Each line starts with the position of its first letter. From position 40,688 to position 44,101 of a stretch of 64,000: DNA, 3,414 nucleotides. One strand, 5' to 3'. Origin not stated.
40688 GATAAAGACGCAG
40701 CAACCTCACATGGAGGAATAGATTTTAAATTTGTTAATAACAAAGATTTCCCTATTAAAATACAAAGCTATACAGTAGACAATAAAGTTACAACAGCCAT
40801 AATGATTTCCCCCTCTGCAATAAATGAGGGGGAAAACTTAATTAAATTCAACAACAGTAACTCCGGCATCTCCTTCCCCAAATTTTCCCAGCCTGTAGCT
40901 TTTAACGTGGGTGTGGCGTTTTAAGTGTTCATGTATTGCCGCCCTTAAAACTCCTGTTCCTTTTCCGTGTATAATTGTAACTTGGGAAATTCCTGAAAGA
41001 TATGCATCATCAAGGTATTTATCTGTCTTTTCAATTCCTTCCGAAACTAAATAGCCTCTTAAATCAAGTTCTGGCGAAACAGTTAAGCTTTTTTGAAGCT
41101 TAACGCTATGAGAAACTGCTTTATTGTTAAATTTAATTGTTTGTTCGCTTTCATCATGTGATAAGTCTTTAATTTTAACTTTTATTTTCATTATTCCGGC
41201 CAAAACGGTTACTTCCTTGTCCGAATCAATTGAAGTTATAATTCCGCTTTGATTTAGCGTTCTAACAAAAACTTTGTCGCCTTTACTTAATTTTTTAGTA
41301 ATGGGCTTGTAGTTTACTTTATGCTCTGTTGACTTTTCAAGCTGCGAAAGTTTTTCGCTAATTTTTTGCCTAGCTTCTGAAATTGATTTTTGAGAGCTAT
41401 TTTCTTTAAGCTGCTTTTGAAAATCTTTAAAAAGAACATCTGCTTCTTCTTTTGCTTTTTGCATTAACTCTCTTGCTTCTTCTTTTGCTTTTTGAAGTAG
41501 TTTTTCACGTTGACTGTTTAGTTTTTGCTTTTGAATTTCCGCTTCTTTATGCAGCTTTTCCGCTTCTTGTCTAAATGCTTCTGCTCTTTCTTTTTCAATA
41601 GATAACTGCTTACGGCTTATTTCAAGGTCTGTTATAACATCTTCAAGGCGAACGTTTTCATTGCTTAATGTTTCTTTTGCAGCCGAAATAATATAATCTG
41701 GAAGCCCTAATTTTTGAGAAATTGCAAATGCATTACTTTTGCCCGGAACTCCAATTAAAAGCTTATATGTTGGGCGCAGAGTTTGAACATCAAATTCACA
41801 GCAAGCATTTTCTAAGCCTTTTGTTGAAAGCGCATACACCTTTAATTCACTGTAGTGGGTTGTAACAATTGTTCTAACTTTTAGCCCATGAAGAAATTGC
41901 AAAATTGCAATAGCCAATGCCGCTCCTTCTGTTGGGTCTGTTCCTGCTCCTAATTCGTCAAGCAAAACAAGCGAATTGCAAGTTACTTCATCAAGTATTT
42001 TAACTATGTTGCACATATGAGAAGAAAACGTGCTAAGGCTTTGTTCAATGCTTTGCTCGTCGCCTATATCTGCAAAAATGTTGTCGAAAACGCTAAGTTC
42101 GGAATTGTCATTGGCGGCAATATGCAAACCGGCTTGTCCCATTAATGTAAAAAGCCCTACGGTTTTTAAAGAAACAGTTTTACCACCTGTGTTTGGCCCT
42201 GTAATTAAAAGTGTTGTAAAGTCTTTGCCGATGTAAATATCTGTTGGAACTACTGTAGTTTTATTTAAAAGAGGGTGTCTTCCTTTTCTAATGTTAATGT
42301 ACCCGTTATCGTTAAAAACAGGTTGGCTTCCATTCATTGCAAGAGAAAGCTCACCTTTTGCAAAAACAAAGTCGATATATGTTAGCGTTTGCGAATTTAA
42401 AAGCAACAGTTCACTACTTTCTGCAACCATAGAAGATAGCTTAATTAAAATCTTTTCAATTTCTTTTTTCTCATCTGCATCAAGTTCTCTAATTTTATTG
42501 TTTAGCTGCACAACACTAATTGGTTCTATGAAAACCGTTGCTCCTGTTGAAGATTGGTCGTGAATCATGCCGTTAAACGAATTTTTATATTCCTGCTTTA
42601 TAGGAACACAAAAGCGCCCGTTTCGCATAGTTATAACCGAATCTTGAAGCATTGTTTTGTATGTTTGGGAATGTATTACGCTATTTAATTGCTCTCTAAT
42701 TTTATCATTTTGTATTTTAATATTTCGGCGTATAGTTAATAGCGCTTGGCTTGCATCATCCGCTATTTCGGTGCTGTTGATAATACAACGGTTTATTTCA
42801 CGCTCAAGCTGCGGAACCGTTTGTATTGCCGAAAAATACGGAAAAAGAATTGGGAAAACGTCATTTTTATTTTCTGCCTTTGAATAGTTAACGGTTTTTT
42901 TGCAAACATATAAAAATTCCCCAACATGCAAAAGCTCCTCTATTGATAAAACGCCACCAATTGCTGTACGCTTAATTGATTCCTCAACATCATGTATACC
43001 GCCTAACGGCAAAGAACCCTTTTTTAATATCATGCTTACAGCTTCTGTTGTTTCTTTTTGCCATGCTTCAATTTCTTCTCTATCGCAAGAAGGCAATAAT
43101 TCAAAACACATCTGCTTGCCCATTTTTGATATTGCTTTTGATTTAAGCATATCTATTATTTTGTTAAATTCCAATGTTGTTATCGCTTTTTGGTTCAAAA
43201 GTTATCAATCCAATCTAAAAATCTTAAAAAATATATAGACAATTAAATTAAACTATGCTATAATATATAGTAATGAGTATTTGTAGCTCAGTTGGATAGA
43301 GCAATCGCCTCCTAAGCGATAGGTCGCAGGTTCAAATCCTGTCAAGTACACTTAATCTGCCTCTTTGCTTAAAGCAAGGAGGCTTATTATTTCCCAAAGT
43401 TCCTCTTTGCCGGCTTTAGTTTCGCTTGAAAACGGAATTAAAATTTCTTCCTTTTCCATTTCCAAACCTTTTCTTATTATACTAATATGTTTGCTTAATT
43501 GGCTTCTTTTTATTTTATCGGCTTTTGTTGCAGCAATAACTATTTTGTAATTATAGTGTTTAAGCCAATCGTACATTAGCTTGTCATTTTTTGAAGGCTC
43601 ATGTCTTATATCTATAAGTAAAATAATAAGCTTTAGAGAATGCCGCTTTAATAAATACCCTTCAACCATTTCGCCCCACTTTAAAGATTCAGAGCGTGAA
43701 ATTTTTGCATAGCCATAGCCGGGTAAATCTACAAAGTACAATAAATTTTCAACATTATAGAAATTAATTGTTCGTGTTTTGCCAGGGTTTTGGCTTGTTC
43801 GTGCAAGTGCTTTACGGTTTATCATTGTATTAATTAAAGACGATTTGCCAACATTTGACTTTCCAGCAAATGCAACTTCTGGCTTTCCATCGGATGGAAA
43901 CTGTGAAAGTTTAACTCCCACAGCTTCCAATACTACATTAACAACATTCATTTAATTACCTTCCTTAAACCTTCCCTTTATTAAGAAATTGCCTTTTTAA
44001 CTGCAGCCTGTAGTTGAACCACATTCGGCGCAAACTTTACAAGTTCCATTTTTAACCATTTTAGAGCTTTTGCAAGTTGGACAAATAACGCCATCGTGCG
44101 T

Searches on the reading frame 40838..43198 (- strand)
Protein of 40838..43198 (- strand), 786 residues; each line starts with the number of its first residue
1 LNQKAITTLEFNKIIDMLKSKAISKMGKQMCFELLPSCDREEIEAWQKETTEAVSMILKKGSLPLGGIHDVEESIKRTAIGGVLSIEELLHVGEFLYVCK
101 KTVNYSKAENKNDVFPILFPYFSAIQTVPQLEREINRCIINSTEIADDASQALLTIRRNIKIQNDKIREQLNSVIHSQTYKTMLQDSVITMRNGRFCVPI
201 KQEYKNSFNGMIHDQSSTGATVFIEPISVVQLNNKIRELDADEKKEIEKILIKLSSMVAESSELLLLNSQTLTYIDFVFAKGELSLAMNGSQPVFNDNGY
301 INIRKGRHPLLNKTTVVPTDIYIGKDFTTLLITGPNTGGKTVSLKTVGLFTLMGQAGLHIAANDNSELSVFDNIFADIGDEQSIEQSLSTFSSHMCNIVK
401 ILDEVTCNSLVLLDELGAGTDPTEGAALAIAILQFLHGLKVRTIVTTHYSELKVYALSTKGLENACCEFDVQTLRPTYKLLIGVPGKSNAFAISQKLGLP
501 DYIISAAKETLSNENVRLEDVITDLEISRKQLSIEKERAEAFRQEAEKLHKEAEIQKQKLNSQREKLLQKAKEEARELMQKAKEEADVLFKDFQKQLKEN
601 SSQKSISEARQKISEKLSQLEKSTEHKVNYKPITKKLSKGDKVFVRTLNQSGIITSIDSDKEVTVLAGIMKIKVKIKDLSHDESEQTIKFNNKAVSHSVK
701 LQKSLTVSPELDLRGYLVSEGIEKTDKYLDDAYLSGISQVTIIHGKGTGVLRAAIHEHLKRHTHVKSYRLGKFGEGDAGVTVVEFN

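Call 7: search_protein_families(library=pfam, proteins=[window:40838-43198:-], max_evalue=0.001)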
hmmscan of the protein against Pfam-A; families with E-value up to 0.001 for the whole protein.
window:40838-43198:- (786 aa): 3 families
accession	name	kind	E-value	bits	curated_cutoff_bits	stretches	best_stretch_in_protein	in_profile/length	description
PF00488.27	MutS_V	-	8e-37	127.5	30.2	1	331-512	2-185/188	MutS domain V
PF01713.27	Smr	-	2.5e-25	88.8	25.7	1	711-785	1-76/77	Smr domain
PF20297.4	MSSS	-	1.5e-13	50.6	26.8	1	640-679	2-42/42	MutS2 and Smr-associated SH3 domain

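Call 76: find_encoding_contigs(protein=window:40838-43198:-, flank=10000, max_places=6)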
Protein window:40838-43198:- (786 aa): 1 contig read that carries it; 1 place shown.
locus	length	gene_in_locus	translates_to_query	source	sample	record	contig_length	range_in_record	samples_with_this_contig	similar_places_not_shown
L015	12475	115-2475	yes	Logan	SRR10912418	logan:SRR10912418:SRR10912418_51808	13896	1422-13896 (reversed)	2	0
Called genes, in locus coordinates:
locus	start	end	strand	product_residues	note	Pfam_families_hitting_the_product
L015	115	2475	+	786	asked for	PF00488:MutS_V, PF20297:MSSS, PF01713:Smr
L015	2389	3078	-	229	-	PF04294:VanW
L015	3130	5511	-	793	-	PF01078:Mg_chelatase (faint), PF20437:LonC_helical, PF13654:AAA_32, PF20436:LonB_AAA-LID, PF05362:Lon_C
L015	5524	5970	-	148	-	PF13420:Acetyltransf_4 (weak), PF00583:Acetyltransf_1, PF13673:Acetyltransf_10, PF13508:Acetyltransf_7, PF08445:FR47 (weak)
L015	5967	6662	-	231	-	PF00814:TsaD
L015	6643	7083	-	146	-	PF02367:TsaE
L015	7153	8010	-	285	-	PF07934:OGG_N, PF00730:HhH-GPD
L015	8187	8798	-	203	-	PF02589:LUD_dom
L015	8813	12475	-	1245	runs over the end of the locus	PF01120:Alpha_L_fucos, PF00754:F5_F8_type_C, PF22633:F5_F8_type_C_2, PF03160:Calx-beta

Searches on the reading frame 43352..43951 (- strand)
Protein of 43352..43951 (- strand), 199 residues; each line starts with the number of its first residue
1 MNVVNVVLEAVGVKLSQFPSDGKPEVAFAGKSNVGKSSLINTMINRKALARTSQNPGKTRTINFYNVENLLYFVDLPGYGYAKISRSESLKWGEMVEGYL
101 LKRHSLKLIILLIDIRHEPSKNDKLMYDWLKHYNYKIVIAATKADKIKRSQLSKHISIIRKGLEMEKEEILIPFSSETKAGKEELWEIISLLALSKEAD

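Call 7: search_protein_families(library=pfam, proteins=[window:43352-43951:-], max_evalue=0.001)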
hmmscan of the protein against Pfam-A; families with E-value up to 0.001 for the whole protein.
window:43352-43951:- (199 aa): 6 families
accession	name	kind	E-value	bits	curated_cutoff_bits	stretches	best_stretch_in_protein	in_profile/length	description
PF01926.29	MMR_HSR1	-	1.5e-20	73.9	21.9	1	25-143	1-113/113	50S ribosome-binding GTPase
PF02421.24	FeoB_N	-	9.2e-09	35.4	27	1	25-187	2-154/156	Ferrous iron transport protein B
PF03193.22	RsgA_GTPase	-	2.4e-06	27.9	30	1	26-79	109-168/174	RsgA GTPase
PF00350.29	Dynamin_N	-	5.6e-06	26.9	27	0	26-54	1-29/168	Dynamin family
PF00009.33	GTP_EFTU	-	0.00015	21.8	26.5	0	107-189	94-182/188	Elongation factor Tu GTP binding domain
PF09439.16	SRPRB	-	0.00028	20.8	25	1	23-171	3-142/178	Signal recognition particle receptor beta subunit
